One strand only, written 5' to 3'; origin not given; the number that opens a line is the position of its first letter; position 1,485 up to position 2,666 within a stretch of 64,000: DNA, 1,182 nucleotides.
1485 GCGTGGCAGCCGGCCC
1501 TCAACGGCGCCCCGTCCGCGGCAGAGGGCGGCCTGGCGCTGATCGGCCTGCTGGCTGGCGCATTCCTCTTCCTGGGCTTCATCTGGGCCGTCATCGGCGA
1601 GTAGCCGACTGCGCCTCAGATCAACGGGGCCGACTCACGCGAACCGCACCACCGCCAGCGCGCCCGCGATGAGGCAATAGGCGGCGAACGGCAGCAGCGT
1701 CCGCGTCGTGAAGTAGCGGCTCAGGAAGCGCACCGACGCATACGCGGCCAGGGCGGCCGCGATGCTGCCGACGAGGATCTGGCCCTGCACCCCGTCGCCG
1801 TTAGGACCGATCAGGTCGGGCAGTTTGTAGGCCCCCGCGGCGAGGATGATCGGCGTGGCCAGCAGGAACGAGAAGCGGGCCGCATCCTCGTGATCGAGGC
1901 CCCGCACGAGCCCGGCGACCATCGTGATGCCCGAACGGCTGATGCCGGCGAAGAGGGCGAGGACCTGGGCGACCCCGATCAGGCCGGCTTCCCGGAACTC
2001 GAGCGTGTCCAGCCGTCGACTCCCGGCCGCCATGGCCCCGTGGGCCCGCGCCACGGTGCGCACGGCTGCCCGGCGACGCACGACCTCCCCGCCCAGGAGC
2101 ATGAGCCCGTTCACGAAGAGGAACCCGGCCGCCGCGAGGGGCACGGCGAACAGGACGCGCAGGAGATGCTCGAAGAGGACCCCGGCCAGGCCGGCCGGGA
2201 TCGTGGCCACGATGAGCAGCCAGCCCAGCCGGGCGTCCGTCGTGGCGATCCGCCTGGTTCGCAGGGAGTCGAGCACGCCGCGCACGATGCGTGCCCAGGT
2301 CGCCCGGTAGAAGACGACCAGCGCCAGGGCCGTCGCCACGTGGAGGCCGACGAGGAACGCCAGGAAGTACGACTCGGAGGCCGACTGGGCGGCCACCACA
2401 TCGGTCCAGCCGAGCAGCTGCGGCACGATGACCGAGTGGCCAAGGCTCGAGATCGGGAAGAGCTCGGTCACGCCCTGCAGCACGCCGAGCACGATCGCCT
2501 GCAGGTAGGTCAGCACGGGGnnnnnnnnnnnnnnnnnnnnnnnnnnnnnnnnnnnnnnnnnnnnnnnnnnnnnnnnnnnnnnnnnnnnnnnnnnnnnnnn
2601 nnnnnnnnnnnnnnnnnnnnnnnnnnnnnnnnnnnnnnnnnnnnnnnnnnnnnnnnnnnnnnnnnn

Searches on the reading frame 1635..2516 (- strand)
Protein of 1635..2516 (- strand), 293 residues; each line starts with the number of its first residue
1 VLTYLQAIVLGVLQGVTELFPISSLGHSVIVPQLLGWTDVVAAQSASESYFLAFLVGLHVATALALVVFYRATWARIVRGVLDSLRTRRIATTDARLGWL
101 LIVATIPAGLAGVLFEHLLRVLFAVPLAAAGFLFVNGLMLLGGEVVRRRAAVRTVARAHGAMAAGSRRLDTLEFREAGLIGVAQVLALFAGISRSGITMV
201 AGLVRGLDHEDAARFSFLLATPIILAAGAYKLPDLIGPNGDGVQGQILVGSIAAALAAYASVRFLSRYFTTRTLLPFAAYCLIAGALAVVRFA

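Call 3: search_protein_families(library=pfam, proteins=[window:1635-2516:-], max_evalue=0.1)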
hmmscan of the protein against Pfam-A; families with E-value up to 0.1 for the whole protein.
window:1635-2516:- (293 aa): 2 families
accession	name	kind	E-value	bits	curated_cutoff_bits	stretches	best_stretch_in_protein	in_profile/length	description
PF02673.24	BacA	-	7.5e-68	229.4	33.4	1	7-286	1-256/257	Bacitracin resistance protein BacA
PF01006.25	HCV_NS4a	-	0.071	13.2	27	0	247-261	4-18/55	Hepatitis C virus non-structural protein NS4a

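Call 75: search_protein_families(library=ncbifam, proteins=[window:1635-2516:-], max_evalue=0.001)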
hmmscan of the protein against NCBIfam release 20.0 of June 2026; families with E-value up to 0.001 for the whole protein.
window:1635-2516:- (293 aa): 12 families
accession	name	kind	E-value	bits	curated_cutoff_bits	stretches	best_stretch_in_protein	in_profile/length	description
NF001395.0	PRK00281.3-1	equivalog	2.2e-124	414.9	394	1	2-292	4-303/306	undecaprenyl-diphosphate phosphatase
NF001397.0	PRK00281.3-4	equivalog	1.3e-82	277.5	363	1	3-290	2-276/281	undecaprenyl-diphosphate phosphatase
NF001393.0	PRK00281.2-4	equivalog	1.5e-51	175.4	284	1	3-289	2-261/266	undecaprenyl-diphosphate phosphatase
TIGR00753.1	undec_PP_bacA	equivalog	3e-51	174.6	217.5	1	7-284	1-254/255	undecaprenyl-diphosphatase UppP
NF001392.0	PRK00281.2-1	equivalog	3.3e-50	171.1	308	1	2-289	5-269/280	undecaprenyl-diphosphate phosphatase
NF001394.0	PRK00281.2-5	equivalog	5.4e-46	157.3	311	1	3-289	7-272/281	undecaprenyl-diphosphate phosphatase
NF001389.0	PRK00281.1-2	equivalog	1.2e-41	143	262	1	2-291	4-263/272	undecaprenyl-diphosphate phosphatase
NF001390.0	PRK00281.1-4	equivalog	3.1e-41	141.6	260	1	1-290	3-264/272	undecaprenyl-diphosphate phosphatase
NF001391.0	PRK00281.1-5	equivalog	4.8e-33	114.7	293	1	1-290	3-271/279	undecaprenyl-diphosphate phosphatase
NF001388.0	PRK00281.1-1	equivalog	1e-31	110.6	362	1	2-288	5-268/273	undecaprenyl-diphosphate phosphatase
NF001396.0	PRK00281.3-3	equivalog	2.5e-19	70.2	382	2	3-141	3-131/264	undecaprenyl-diphosphate phosphatase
NF001398.0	PRK00281.3-5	equivalog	9.4e-19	68.3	354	1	4-227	4-204/278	undecaprenyl-diphosphate phosphatase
